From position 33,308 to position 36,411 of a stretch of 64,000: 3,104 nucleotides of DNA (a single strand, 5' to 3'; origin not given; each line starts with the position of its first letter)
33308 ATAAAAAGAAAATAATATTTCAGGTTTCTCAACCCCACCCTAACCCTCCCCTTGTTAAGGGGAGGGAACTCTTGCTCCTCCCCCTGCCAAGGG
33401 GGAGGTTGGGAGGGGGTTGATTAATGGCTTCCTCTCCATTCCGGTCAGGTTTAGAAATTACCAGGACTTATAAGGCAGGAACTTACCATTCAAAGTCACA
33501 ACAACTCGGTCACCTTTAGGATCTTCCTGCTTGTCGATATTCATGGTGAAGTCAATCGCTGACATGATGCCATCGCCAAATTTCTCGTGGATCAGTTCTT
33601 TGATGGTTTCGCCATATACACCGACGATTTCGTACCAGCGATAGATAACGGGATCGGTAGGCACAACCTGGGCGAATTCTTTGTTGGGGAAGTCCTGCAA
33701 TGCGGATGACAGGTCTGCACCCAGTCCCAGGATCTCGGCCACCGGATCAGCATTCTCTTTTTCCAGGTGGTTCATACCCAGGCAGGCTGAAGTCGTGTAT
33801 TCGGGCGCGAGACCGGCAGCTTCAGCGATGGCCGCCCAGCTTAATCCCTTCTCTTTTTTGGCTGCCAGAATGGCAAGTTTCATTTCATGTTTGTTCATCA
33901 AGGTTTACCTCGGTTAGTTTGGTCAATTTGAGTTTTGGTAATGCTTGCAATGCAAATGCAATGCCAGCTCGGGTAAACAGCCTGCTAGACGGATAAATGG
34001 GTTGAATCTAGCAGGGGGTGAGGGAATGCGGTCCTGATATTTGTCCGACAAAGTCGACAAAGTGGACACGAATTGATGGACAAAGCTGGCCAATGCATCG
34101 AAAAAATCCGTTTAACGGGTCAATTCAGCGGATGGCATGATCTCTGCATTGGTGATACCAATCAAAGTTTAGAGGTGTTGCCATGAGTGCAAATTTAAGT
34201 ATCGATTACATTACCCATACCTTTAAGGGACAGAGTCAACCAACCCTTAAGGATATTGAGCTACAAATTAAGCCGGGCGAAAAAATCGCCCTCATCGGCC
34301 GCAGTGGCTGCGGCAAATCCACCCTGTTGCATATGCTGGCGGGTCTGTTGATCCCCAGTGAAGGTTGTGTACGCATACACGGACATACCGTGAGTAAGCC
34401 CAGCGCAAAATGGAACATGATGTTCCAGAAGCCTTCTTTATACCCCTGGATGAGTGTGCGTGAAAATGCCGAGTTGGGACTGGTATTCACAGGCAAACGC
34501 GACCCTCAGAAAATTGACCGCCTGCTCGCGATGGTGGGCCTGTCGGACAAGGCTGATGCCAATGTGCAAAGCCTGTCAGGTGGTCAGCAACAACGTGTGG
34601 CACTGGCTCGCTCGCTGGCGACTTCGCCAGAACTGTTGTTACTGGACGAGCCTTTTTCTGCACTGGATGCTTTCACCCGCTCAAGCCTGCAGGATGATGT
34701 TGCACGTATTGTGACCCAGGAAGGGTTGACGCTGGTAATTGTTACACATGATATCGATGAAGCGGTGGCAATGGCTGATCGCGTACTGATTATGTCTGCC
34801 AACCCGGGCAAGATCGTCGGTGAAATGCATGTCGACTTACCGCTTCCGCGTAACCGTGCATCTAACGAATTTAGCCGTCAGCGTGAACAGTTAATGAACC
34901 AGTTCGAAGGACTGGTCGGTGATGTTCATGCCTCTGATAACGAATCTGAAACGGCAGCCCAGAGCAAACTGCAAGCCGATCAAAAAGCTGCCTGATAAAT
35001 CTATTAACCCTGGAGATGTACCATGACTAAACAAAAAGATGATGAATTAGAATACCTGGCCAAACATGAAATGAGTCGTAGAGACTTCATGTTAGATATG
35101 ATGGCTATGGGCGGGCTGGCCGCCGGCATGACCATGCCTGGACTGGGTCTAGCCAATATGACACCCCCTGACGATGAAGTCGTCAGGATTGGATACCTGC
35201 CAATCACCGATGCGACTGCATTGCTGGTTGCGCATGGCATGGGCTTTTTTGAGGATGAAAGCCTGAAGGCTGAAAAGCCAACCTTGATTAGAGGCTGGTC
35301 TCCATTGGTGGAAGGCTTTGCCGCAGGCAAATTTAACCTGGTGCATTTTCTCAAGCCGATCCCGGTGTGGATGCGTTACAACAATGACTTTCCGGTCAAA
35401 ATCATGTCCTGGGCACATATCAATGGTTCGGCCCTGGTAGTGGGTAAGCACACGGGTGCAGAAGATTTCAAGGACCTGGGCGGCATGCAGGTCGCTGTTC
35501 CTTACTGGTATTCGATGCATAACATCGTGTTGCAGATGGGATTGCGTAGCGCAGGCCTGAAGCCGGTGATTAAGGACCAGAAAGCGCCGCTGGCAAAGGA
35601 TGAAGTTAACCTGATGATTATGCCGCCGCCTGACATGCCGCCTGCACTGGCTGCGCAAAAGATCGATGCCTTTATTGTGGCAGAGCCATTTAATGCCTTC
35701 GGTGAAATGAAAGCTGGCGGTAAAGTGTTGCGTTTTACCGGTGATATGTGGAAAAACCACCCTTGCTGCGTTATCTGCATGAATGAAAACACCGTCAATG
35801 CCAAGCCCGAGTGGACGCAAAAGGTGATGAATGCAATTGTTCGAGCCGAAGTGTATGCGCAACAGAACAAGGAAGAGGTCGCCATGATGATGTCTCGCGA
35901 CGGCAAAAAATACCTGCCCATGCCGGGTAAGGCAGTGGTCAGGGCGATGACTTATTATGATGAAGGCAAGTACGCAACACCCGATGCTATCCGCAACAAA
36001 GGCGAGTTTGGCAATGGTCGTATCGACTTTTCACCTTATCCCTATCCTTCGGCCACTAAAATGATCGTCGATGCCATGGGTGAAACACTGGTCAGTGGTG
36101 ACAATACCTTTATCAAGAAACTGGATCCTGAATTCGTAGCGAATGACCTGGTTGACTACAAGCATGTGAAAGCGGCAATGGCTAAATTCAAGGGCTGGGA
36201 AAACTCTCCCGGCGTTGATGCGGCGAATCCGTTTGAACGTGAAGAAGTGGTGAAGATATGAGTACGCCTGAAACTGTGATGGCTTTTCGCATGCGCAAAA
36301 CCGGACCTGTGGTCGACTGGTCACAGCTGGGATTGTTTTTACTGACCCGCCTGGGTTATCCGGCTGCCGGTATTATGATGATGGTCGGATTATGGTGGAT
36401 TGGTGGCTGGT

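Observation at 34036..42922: Putative sigma-54 regulon: GAF-EBP flanked by two sigma-54 promoters driving a cyanate-type ABC importer and an OsmC/ACAD-fold/DUF302/rubredoxin-reductase operon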

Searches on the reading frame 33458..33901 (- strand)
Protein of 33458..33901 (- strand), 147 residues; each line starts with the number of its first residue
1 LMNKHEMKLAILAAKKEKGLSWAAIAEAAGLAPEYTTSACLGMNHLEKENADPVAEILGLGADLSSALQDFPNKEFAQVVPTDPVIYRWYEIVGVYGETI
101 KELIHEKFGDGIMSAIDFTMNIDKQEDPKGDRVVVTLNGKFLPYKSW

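Call 4: search_protein_families(library=pfam, proteins=[window:33458-33901:-])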
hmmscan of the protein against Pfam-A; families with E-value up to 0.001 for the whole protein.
window:33458-33901:- (147 aa): 2 families
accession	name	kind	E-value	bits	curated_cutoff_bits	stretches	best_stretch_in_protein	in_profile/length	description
PF02560.19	Cyanate_lyase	-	5.2e-38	129.1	25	1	79-145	2-68/69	Cyanate lyase C-terminal domain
PF21291.3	CYNS_N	-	5.2e-16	58.8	27.1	1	6-72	3-69/69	Cyanate hydratase, N-terminal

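Call 5: search_protein_families(library=ncbifam, proteins=[window:33458-33901:-])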
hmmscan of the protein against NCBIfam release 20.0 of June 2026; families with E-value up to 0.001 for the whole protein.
window:33458-33901:- (147 aa): 2 families
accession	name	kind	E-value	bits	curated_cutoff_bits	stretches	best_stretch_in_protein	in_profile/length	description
NF002773.0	PRK02866.1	subfamily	7.2e-62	207.8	150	1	2-147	1-147/147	cyanase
TIGR00673.1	cynS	equivalog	6.1e-51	172.3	113.3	1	8-147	10-150/150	cyanase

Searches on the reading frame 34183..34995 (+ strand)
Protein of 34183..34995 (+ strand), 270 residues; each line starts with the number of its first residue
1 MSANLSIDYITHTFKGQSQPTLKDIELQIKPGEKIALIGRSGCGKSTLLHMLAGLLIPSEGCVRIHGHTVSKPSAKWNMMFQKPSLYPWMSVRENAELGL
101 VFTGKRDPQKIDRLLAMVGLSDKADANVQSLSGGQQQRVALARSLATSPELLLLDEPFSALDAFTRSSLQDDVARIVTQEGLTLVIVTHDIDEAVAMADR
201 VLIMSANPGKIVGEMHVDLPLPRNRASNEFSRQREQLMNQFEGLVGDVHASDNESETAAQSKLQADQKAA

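Call 4: search_protein_families(library=pfam, proteins=[window:34183-34995:+])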
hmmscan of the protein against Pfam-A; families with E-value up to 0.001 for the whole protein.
window:34183-34995:+ (270 aa): 5 families
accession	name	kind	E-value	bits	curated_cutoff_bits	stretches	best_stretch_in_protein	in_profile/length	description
PF00005.33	ABC_tran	-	1.2e-37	130.1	25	1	22-158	1-136/137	ABC transporter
PF13304.12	AAA_21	-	2.4e-07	31.6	27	1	122-190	229-299/304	AAA domain, putative AbiEii toxin, Type IV TA system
PF13555.12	AAA_29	-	0.00011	22.4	27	1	26-60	16-50/61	P-loop containing region of AAA domain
PF03193.22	RsgA_GTPase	-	0.00027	21.3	30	1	7-54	82-128/174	RsgA GTPase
PF02463.25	SMC_N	-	0.00049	20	40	0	109-202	121-209/220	RecF/RecN/SMC N terminal domain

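Call 5: search_protein_families(library=ncbifam, proteins=[window:34183-34995:+])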
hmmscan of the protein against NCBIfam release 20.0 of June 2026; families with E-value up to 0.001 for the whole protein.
window:34183-34995:+ (270 aa): 188 families (the best 25 are shown)
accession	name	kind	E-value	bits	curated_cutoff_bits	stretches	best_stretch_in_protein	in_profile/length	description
TIGR01184.1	ntrCD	subfamily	6.4e-64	215.7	291.8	1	22-227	1-212/230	nitrate ABC transporter ATP-binding protein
NF040729.1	ABC_ATP_SaoA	equivalog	2.2e-63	214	360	1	5-241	2-243/248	ABC transporter ATP-binding protein SaoA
NF008420.0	PRK11247.1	equivalog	1.9e-60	204.2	395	1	5-236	13-237/257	aliphatic sulfonates ABC transporter ATP-binding protein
TIGR03265.1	PhnT2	equivalog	3e-59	201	457.7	1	2-206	2-210/353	putative 2-aminoethylphosphonate ABC transporter ATP-binding protein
NF008421.0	PRK11248.1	equivalog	6.2e-59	199.6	357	1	5-219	2-217/255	taurine ABC transporter ATP-binding subunit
TIGR01187.1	potA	subfamily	3.4e-51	174.2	355.6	1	37-212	1-180/325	polyamine ABC transporter ATP-binding protein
NF006987.0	PRK09452.1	equivalog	7.7e-51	172.9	482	1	7-206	20-223/378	spermidine/putrescine ABC transporter ATP-binding protein PotA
NF008621.0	PRK11607.1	equivalog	7.8e-51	173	613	1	5-246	20-261/377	putrescine ABC transporter ATP-binding subunit PotG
TIGR01186.1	proV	subfamily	7.7e-49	166.7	326.6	1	20-213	7-212/363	betaine/proline/choline family ABC transporter ATP-binding protein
NF043075.1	MMSYN1_0197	equivalog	9.7e-49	166.1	550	1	7-211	5-213/341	spermidine/putrescine ABC transporter ATP-binding protein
TIGR00968.1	3a0106s01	subfamily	4.4e-47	160.6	342.75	1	19-211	13-209/237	sulfate ABC transporter ATP-binding protein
TIGR03258.1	PhnT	equivalog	2.2e-46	158.6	499.15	1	18-229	20-238/359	2-aminoethylphosphonate ABC transport system ATP-binding subunit PhnT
NF008105.0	PRK10851.1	equivalog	2.7e-46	157.9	502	1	5-230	3-236/362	sulfate/thiosulfate ABC transporter ATP-binding protein CysA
NF008513.0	PRK11432.1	equivalog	1e-45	156.2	496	1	10-212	12-216/351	ferric ABC transporter ATP-binding protein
NF008653.0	PRK11650.1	subfamily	3.1e-45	154.8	432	1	3-206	2-210/357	sn-glycerol-3-phosphate ABC transporter ATP-binding protein UgpC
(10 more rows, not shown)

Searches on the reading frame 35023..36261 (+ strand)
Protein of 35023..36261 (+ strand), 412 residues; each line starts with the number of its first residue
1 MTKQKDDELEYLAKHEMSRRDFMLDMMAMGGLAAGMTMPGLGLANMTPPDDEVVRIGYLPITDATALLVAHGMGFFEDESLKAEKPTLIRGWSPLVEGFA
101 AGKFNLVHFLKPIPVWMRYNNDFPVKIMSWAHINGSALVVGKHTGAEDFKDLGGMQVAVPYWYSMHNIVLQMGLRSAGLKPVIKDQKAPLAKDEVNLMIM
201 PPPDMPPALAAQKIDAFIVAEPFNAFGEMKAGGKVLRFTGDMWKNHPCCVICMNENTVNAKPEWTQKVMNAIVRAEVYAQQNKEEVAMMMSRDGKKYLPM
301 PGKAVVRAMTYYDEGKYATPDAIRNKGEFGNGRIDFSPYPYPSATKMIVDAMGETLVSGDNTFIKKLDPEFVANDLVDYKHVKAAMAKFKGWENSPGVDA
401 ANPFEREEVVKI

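Call 4: search_protein_families(library=pfam, proteins=[window:35023-36261:+])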
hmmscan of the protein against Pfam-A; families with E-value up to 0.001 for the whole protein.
window:35023-36261:+ (412 aa): 2 families
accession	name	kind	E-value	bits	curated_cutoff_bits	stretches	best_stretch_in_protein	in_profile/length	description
PF13379.11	NMT1_2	-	3.1e-40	139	24.7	1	49-287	3-248/252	NMT1-like family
PF09084.16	NMT1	-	5.2e-09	36.8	20.5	1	62-285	2-215/216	NMT1/THI5 like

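Call 5: search_protein_families(library=ncbifam, proteins=[window:35023-36261:+])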
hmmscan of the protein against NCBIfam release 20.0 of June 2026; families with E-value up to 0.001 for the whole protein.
window:35023-36261:+ (412 aa): 4 families
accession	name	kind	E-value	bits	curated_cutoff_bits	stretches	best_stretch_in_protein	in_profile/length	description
TIGR01728.1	SsuA_fam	subfamily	7.5e-29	100.8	163.5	1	54-295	1-232/290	aliphatic sulfonate ABC transporter substrate-binding protein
NF040735.1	SBP_SaoX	equivalog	2.3e-16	59.8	300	1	50-291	1-230/330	ABC transporter substrate-binding subunit SaoX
TIGR01729.1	taurine_ABC_bnd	equivalog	2.6e-06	27.1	304.25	1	134-241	80-173/300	taurine ABC transporter substrate-binding protein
NF008588.0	PRK11553.1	subfamily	7.8e-05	21.8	299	1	139-290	114-251/319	aliphatic sulfonate ABC transporter substrate-binding protein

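Call 32: search_solved_structures(query=window:35023-36261:+, max_evalue=0.01, show_alignments=1)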
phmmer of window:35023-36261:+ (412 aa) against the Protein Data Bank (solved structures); distinct sequences matched with E-value up to 0.01: 11.
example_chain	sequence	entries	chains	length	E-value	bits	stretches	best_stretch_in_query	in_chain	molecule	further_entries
9uai_E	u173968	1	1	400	1.2e-16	63.6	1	54-293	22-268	Nitrate transport ATP-binding subunits C and D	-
9uak_A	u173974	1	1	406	1.3e-16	63.5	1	54-293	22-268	C terminal regulatory domain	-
9u9z_C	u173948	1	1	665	4.2e-16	61.8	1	54-293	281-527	CmpC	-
9ua0_C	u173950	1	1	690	4.5e-16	61.7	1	54-293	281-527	CmpC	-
9ua1_C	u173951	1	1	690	4.6e-16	61.7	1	54-293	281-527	CmpC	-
3un6_A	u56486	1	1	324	4.5e-14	55.2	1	50-269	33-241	ABC transporter substrate-binding protein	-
8wm7_C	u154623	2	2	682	1.4e-13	53.6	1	52-329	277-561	Nitrate transport ATP-binding protein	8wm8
8w9m_C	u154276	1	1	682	1.4e-13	53.5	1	52-329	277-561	Nitrate transport ATP-binding protein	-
2g29_A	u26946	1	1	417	1.5e-12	50.1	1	48-343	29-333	Nitrate transport protein nrtA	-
2i48_A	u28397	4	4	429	2.2e-07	33.1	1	194-305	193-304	Bicarbonate transporter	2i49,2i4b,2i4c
3uif_A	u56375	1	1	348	0.00095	21.2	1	78-218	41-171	Sulfonate ABC transporter, periplasmic sulfonate-binding protein SsuA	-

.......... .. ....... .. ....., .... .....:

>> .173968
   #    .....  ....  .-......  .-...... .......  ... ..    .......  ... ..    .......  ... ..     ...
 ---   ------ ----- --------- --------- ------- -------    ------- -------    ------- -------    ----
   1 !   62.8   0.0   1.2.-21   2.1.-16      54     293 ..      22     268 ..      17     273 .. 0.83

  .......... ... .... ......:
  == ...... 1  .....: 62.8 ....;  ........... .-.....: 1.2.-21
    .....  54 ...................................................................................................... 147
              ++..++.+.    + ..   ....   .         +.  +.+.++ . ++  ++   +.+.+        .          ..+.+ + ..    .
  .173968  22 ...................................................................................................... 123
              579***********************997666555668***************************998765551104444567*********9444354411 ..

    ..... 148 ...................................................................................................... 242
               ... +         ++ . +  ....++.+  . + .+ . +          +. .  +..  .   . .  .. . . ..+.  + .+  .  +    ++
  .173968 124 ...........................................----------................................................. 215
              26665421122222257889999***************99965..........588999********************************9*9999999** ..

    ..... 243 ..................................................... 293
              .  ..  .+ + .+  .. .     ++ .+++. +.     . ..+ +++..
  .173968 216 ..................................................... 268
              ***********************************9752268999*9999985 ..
